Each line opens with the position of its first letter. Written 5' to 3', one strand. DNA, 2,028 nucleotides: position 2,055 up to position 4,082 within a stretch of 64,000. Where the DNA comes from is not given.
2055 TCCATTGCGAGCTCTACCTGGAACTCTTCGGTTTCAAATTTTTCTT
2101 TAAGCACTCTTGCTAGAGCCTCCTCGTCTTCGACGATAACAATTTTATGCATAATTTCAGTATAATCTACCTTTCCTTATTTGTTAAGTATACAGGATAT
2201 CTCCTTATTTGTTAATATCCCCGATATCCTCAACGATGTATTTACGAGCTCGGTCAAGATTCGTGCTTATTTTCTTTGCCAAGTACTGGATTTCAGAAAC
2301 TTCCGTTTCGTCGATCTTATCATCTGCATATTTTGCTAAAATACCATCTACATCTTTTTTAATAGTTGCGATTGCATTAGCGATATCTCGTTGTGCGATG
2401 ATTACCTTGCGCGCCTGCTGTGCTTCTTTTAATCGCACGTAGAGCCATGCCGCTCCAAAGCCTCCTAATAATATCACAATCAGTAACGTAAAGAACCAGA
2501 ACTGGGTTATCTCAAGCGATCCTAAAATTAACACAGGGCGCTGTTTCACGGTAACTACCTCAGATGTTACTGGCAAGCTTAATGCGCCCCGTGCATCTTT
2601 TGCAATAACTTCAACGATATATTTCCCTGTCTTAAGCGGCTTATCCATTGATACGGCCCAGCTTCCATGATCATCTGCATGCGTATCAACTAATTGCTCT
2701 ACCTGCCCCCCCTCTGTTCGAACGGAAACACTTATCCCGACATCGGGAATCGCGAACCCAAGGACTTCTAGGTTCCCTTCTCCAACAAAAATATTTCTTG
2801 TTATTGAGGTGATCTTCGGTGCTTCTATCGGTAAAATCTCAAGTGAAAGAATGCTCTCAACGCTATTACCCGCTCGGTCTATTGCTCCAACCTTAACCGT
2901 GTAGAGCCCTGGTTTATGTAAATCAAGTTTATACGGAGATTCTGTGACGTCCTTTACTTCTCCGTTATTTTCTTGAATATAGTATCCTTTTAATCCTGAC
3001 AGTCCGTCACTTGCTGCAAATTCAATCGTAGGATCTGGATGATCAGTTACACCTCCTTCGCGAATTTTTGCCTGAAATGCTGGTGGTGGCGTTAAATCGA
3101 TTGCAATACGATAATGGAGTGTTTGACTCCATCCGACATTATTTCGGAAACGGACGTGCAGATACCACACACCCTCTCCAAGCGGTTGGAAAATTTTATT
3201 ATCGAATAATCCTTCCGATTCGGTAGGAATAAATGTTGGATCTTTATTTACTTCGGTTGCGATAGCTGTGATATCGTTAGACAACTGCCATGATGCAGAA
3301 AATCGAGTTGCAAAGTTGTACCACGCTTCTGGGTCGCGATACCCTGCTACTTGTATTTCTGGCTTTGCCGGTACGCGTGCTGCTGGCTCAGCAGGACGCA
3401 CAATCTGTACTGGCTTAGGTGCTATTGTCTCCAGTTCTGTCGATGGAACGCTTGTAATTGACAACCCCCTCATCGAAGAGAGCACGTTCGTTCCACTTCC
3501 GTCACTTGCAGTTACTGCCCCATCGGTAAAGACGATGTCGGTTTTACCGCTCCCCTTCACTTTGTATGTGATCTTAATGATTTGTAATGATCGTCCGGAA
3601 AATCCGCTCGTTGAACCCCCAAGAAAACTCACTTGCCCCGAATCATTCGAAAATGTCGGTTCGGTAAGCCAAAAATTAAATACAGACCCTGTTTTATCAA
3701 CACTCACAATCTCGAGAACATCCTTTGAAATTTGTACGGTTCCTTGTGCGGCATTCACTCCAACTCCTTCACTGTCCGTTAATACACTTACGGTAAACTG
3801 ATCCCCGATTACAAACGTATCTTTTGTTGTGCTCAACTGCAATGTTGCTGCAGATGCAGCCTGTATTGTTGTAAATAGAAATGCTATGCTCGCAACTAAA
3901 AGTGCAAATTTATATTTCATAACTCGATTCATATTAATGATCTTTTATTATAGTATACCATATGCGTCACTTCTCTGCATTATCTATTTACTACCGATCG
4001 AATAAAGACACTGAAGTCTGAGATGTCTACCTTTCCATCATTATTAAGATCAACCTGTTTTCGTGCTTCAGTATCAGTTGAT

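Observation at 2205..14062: Cohesin-dockerin pairing between a membrane-anchored scaffold-like protein and a 3360-aa adhesin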

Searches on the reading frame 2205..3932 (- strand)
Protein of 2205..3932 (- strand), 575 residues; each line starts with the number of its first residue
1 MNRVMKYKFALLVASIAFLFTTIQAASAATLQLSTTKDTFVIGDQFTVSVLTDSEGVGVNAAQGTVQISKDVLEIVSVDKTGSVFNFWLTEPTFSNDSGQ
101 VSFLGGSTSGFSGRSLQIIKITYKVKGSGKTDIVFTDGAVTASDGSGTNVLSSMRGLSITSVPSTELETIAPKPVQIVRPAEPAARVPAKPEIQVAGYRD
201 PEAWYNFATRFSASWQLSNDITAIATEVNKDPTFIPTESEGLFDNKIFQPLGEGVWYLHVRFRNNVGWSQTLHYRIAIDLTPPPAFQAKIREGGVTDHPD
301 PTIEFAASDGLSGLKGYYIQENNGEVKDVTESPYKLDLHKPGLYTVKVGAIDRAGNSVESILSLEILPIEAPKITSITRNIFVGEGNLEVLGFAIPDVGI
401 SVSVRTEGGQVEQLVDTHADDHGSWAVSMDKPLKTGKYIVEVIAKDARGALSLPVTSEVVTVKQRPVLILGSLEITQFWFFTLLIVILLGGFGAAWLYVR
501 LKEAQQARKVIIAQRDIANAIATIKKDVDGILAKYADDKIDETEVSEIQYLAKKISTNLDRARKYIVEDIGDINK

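Call 5: search_protein_families(library=pfam, proteins=[window:2205-3932:-], max_evalue=0.01)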
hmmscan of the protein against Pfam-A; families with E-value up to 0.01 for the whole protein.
window:2205-3932:- (575 aa): 3 families
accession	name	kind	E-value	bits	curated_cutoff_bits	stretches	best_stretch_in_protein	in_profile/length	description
PF19077.6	Big_13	-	8.3e-08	33.1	27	1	400-450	41-89/102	Bacterial Ig-like domain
PF18981.6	InlK_D3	-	0.00012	22.5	25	0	335-359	43-67/75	Internalin K domain (D3/D4)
PF07495.19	Y_Y_Y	-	0.0053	17.1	26.6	0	321-366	16-62/65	Y_Y_Y domain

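Call 7: search_protein_families(library=pfam, proteins=[window:2205-3932:-], max_evalue=10)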
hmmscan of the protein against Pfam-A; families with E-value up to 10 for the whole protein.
window:2205-3932:- (575 aa): 5 families
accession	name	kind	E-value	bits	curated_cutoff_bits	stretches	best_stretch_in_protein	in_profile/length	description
PF19077.6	Big_13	-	8.3e-08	33.1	27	2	400-450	41-89/102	Bacterial Ig-like domain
PF18981.6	InlK_D3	-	0.00012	22.5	25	2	335-359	43-67/75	Internalin K domain (D3/D4)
PF07495.19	Y_Y_Y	-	0.0053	17.1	26.6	1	321-366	16-62/65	Y_Y_Y domain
PF00801.26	PKD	-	0.03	14.8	23.5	1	330-357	44-72/80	PKD domain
PF14099.13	Polysacc_lyase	-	0.15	12.3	29.9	1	198-236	60-102/210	Polysaccharide lyase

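Call 8: search_solved_structures(query=window:2205-3932:-, max_evalue=10, show_alignments=2)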
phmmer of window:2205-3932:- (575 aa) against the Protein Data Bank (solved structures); distinct sequences matched with E-value up to 10: 1.
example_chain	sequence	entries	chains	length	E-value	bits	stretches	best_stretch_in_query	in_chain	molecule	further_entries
3klu_A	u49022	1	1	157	1.2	10.9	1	228-304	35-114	Uncharacterized protein yqbN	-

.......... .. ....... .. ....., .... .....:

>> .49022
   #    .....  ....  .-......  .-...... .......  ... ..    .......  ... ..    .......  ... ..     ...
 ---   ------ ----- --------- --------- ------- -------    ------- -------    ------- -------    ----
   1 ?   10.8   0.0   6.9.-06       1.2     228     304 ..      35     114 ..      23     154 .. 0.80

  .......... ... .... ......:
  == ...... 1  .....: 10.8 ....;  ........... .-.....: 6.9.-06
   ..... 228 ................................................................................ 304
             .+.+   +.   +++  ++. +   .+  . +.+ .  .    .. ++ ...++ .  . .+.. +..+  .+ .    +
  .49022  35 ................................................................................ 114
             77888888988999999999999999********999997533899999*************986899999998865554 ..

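Call 11: find_homologous_proteins(query=window:2205-3932:-)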
Query window:2205-3932:- (575 aa): 475 proteins with E <= 0.001 among 8000 candidates; the best 120 are listed.
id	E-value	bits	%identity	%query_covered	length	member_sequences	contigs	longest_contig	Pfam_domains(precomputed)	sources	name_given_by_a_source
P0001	0.0e+0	1266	100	100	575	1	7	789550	PF19077.7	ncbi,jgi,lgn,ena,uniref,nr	ncbi:MAG: hypothetical protein ACD_81C00179G0004 [uncultured bacterium]|uniref:Cohesin domain-contai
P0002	0.0e+0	1012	77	99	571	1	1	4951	PF00963.25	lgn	-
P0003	5.8e-293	991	76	100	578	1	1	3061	PF19077.7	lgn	-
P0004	1.3e-284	963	73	100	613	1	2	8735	PF18981.7,PF19077.7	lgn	-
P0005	4.5e-276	935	71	99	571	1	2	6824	PF00963.25,PF19077.7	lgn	-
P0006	4.7e-272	922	70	99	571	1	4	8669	PF00963.25,PF19077.7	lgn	-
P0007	6.2e-272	921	75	93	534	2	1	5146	PF00963.25,PF19077.7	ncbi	-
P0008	3.6e-269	912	69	99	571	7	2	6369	PF19077.7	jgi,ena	-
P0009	4.4e-269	912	69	100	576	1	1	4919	PF19077.7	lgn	-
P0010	1.6e-268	910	69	99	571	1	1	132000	PF00963.25,PF19077.7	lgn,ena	-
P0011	4.0e-266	902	70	100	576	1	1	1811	PF00963.25,PF19077.7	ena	-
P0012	3.4e-265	899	67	100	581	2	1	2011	PF00963.25,PF19077.7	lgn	-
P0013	2.9e-261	886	68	99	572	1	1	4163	PF00963.25,PF19077.7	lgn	-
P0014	4.2e-261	885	67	99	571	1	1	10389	PF00963.25,PF19077.7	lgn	-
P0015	7.1e-261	885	68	99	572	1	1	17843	PF19077.7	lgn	-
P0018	4.8e-200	684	54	99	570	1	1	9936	PF00963.25,PF19077.7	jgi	jgi:hypothetical protein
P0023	1.5e-177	610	48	97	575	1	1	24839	PF00963.25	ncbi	-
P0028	8.0e-167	574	48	97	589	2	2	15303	PF00963.25,PF19077.7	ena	-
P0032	4.8e-164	565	47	99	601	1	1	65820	PF00963.25,PF19077.7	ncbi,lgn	-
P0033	2.7e-163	563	45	99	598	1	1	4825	PF00963.25,PF19077.7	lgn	-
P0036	6.4e-161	555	45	99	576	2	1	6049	PF07495.20,PF00963.25,PF19077.7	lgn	-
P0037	8.9e-161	554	46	99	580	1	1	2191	PF00963.25,PF19077.7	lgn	-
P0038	9.1e-161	554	43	98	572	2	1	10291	PF00963.25,PF19077.7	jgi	-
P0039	1.1e-160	554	45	99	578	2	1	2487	PF00963.25,PF19077.7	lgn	-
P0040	1.2e-160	554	44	99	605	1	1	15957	PF00963.25,PF19077.7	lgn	-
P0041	2.0e-160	553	46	96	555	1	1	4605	PF00963.25,PF19077.7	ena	-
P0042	4.2e-160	552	45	98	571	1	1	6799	PF00963.25,PF19077.7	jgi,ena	-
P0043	7.7e-160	551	46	95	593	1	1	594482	PF00963.25,PF19077.7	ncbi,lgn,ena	-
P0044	1.1e-159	551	45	99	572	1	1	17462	PF00963.25,PF19077.7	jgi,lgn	jgi:hypothetical protein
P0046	2.8e-159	549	45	99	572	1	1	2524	PF00963.25,PF19077.7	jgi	-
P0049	9.5e-159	548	46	99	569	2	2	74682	PF00963.25,PF19077.7,PF17936.8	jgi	jgi:hypothetical protein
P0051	2.1e-158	546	45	94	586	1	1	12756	PF00963.25,PF19077.7,PF17936.8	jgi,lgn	-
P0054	4.1e-158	546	45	99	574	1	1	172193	PF00963.25,PF19077.7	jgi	jgi:hypothetical protein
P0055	5.1e-158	545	45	100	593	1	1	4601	PF00963.25,PF19077.7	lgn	-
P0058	5.2e-157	542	44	100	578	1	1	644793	PF00963.25,PF19077.7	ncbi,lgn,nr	ncbi:MAG: hypothetical protein HYS87_00800 [Candidatus Colwellbacteria bacterium]|nr:hypothetical pr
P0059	1.2e-156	541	44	99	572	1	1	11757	PF00963.25,PF19077.7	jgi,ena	-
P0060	2.0e-156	540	43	100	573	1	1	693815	PF00963.25,PF19077.7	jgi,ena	-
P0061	3.3e-156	539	44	98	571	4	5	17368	PF00963.25,PF19077.7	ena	-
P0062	5.0e-156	539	43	98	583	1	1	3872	PF00963.25,PF19077.7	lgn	-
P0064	1.1e-155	537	45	98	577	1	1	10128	PF00963.25,PF19077.7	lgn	-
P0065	1.2e-155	537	44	96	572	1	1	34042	PF00963.25,PF19077.7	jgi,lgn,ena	-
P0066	2.0e-155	537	43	99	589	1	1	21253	PF00963.25,PF19077.7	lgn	-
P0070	3.4e-154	533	43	100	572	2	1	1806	PF00963.25,PF19077.7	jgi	-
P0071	8.3e-154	531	44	99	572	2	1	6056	PF00963.25,PF19077.7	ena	-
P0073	2.8e-153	530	43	98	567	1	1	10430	PF00963.25,PF19077.7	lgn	-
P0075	6.0e-153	528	45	99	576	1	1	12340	PF00963.25,PF19077.7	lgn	-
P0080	4.7e-152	525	44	97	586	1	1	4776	PF00963.25,PF19077.7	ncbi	-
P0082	2.2e-151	523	45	98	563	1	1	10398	PF00963.25,PF19077.7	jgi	jgi:hypothetical protein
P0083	3.0e-151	523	44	96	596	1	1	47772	PF00963.25,PF19077.7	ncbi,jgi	ncbi:MAG: cohesin domain-containing protein [Candidatus Staskawiczbacteria bacterium]|jgi:hypothetic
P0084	2.4e-150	520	44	98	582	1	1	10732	PF00963.25,PF19077.7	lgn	-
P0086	1.5e-149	517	44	99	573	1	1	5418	PF00963.25,PF19077.7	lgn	-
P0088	1.8e-149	517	43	100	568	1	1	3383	PF00963.25,PF19077.7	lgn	-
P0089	2.4e-149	517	44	100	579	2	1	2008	PF00963.25,PF19077.7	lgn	-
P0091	4.9e-149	516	44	95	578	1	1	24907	PF00963.25,PF19077.7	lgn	-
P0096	1.1e-148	514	42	100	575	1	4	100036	PF00963.25,PF19077.7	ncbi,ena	-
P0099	3.1e-148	513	43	100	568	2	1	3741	PF00963.25,PF19077.7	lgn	-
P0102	1.3e-147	511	42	100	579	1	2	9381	PF00963.25,PF19077.7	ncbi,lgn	-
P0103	2.1e-147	510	44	99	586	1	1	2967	PF00963.25,PF19077.7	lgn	-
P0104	2.1e-147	510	44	95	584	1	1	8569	PF00963.25,PF19077.7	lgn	-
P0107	4.3e-147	509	45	98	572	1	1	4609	PF00963.25,PF19077.7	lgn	-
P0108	4.7e-147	509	44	95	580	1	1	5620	PF00963.25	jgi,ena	-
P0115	5.5e-146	505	42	99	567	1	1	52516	PF00963.25,PF19077.7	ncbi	-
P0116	5.8e-146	505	41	99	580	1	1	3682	PF00963.25,PF19077.7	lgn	-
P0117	8.8e-146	505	41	99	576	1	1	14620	PF00963.25,PF19077.7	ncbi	-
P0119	9.9e-146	505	41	100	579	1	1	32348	PF00963.25,PF19077.7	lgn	-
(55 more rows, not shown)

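Call 12: find_encoding_contigs(protein=window:2205-3932:-, flank=10000, max_places=6)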
Protein window:2205-3932:- (575 aa): 19 contigs read that carry it; 6 places shown.
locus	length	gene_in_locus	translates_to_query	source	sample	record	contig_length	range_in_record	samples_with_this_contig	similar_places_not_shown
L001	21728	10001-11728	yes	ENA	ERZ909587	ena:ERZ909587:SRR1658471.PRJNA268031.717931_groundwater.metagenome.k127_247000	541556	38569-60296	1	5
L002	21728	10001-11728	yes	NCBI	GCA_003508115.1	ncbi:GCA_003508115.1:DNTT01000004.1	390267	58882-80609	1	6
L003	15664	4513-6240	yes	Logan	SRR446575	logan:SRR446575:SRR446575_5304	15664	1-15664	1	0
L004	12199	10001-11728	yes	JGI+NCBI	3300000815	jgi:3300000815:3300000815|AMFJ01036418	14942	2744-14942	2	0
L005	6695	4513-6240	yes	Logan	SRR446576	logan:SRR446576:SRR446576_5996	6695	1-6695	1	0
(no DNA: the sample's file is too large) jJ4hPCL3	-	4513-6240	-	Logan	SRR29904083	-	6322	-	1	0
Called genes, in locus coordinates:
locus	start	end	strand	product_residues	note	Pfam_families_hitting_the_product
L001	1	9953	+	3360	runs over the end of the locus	PF09276:Pertus-S5-tox (faint), PF16640:Big_3_5, PF01833:TIG (weak)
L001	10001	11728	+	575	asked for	PF19077:Big_13 (faint)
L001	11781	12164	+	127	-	PF00072:Response_reg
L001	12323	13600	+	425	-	PF00070:Pyr_redox (faint), PF00890:FAD_binding_2, PF01134:GIDA (faint), PF01494:FAD_binding_3 (weak), PF03486:HI0933_like, PF07992:Pyr_redox_2, PF12831:FAD_oxidored, PF22780:HI0933_like_1st, +1 more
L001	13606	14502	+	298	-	PF13460:NAD_binding_10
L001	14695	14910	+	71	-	-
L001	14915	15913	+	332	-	PF01207:Dus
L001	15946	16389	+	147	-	-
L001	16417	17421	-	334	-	PF01018:GTP1_OBG, PF01926:MMR_HSR1, PF02421:FeoB_N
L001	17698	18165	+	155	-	-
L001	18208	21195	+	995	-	PF00580:UvrD-helicase, PF13245:AAA_19, PF13361:UvrD_C, PF13538:UvrD_C_2 (faint), PF12705:PDDEXK_1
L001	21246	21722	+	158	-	PF07681:DoxX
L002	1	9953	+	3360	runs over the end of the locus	PF09276:Pertus-S5-tox (faint), PF16640:Big_3_5, PF01833:TIG (weak)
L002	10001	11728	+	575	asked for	PF19077:Big_13 (faint)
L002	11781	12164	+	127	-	PF00072:Response_reg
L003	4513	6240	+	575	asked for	PF19077:Big_13 (faint)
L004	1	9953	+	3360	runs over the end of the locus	PF09276:Pertus-S5-tox (faint), PF16640:Big_3_5, PF01833:TIG (weak)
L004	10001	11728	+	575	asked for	PF19077:Big_13 (faint)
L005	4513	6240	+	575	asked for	PF19077:Big_13 (faint)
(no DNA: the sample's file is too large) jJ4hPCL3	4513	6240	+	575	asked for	PF19077:Big_13 (faint)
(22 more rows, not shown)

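Call 15: find_related_loci(query=A1, collection=genome_contigs, flank=10000)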
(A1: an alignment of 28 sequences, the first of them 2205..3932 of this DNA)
Query A1 (575 aa) in genome_contigs; peptide patterns used: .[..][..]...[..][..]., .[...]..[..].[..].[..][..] (x = any residue, [..] = any of these).
206 stretches matched a pattern; 182 encode a relative of the query (tblastn E <= 1e-3); the best 80 are kept; 80 distinct loci.
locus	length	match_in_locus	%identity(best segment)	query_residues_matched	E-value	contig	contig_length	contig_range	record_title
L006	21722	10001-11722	69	2-575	0e+0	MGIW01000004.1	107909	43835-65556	MAG: Candidatus Wolfebacteria bacterium RIFOXYD12_FULL_48_21 rifoxyd3_full_scaffold_51, whole genome shotgun sequence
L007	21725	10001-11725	68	1-575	0e+0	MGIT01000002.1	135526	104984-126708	MAG: Candidatus Wolfebacteria bacterium RIFOXYB1_FULL_54_12 rifoxyb1_full_scaffold_177, whole genome shotgun sequence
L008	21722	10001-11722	67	2-575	0e+0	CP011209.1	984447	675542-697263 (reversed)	MAG: Candidatus Wolfebacteria bacterium GW2011_GWB1_47_1 chromosome, complete genome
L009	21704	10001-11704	46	5-573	8e-170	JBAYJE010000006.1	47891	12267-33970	MAG: Candidatus Paceibacterota bacterium isolate SO_2016_GW1_48 scaffold01403_OW334_2016, whole genome shotgun sequence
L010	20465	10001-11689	46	5-574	4e-165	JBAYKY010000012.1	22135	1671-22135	MAG: Candidatus Paceibacterota bacterium isolate SO_2016_GW1_90 scaffold04082_OW334_2016, whole genome shotgun sequence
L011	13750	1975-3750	43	1-575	1e-164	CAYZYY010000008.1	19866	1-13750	MAG TPA_asm: uncultured Candidatus Saccharibacteria bacterium isolate binchicken_co129_17 genome assembly, contig: NODE_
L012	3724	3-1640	48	31-575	2e-171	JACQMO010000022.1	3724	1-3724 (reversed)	MAG: Candidatus Uhrbacteria bacterium isolate NC_groundwater_1231_Ag_S-0.1um_60_33 S_p1_S3_coassembly_k141_1956158, whol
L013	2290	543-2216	47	19-575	8e-177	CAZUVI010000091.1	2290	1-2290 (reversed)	MAG TPA_asm: uncultured Candidatus Saccharibacteria bacterium isolate SRP050083_co2_152 genome assembly, contig: NODE_54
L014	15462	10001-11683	46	28-575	9e-164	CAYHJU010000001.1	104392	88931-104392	MAG TPA_asm: uncultured Candidatus Saccharibacteria bacterium isolate ERP119705_co13_682 genome assembly, contig: NODE_2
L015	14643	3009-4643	46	26-573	4e-162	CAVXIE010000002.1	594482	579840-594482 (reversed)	MAG: Candidatus Staskawiczbacteria bacterium isolate MFD03044.bin.2.105 genome assembly, contig: contig_30693, whole gen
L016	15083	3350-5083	43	3-574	1e-161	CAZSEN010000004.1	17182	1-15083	MAG TPA_asm: uncultured Candidatus Saccharibacteria bacterium isolate SRP269290_co3_995 genome assembly, contig: NODE_35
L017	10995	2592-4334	43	1-575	5e-160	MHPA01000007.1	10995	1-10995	MAG: Candidatus Staskawiczbacteria bacterium RIFCSPLOWO2_01_FULL_38_12b rifcsplowo2_01_scaffold_18808, whole genome shot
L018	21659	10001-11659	44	26-575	8e-157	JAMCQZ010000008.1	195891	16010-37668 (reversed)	MAG: Patescibacteria group bacterium isolate FK_Sedi_A_Bin.300 NODE_52_length_195891_cov_6.07975, whole genome shotgun s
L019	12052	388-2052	45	23-575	6e-153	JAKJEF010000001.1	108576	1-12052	MAG: Patescibacteria group bacterium isolate UR.bin13 NODE_1_length_108576_cov_3.107706, whole genome shotgun sequence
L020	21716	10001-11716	45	9-575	9e-153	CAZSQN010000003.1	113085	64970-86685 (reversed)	MAG TPA_asm: uncultured Gammaproteobacteria bacterium isolate binchicken_co125_790 genome assembly, contig: NODE_364_len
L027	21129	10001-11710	44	8-575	2e-145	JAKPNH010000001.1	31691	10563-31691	MAG: bacterium isolate JPAS_metabat.84 k141_75170, whole genome shotgun sequence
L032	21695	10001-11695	42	3-566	7e-140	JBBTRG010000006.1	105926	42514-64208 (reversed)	MAG: Patescibacteria group bacterium isolate H32-bin003 H32_bin003_000000000006, whole genome shotgun sequence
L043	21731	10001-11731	38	2-570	1e-124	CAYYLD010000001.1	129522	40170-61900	MAG TPA_asm: uncultured Candidatus Saccharibacteria bacterium isolate binchicken_co89_41 genome assembly, contig: NODE_7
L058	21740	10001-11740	37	11-573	4e-117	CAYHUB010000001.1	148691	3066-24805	MAG TPA_asm: uncultured Candidatus Saccharibacteria bacterium isolate ERP119705_co16_321 genome assembly, contig: NODE_3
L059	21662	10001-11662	37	2-571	8e-117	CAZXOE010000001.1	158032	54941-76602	MAG TPA_asm: uncultured Candidatus Saccharibacteria bacterium isolate ERP113451_co1_174 genome assembly, contig: NODE_30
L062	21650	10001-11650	37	1-565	8e-116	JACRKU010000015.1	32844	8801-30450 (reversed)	MAG: Candidatus Yonathbacteria bacterium isolate NC_groundwater_1863_Pr3_B-0.1um_46_30 SR-2_scaffold_141_1803726, whole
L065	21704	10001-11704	37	7-570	2e-115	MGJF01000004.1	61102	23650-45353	MAG: Candidatus Yanofskybacteria bacterium RIFCSPHIGHO2_01_FULL_43_32 rifcsphigho2_01_scaffold_1824, whole genome shotgu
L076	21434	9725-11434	36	4-571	5e-108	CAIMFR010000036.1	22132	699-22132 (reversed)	Candidatus Adlerbacteria bacterium isolate Ki2-D4_bin-0307 genome assembly, contig: bin-0307:36/73, whole genome shotgun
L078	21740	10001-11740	45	3-575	7e-162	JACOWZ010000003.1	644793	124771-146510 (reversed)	MAG: Candidatus Colwellbacteria bacterium isolate NC_groundwater_140_Ag_S-0.1um_43_21 S4_GD2017_2_S1_scaffold_1, whole g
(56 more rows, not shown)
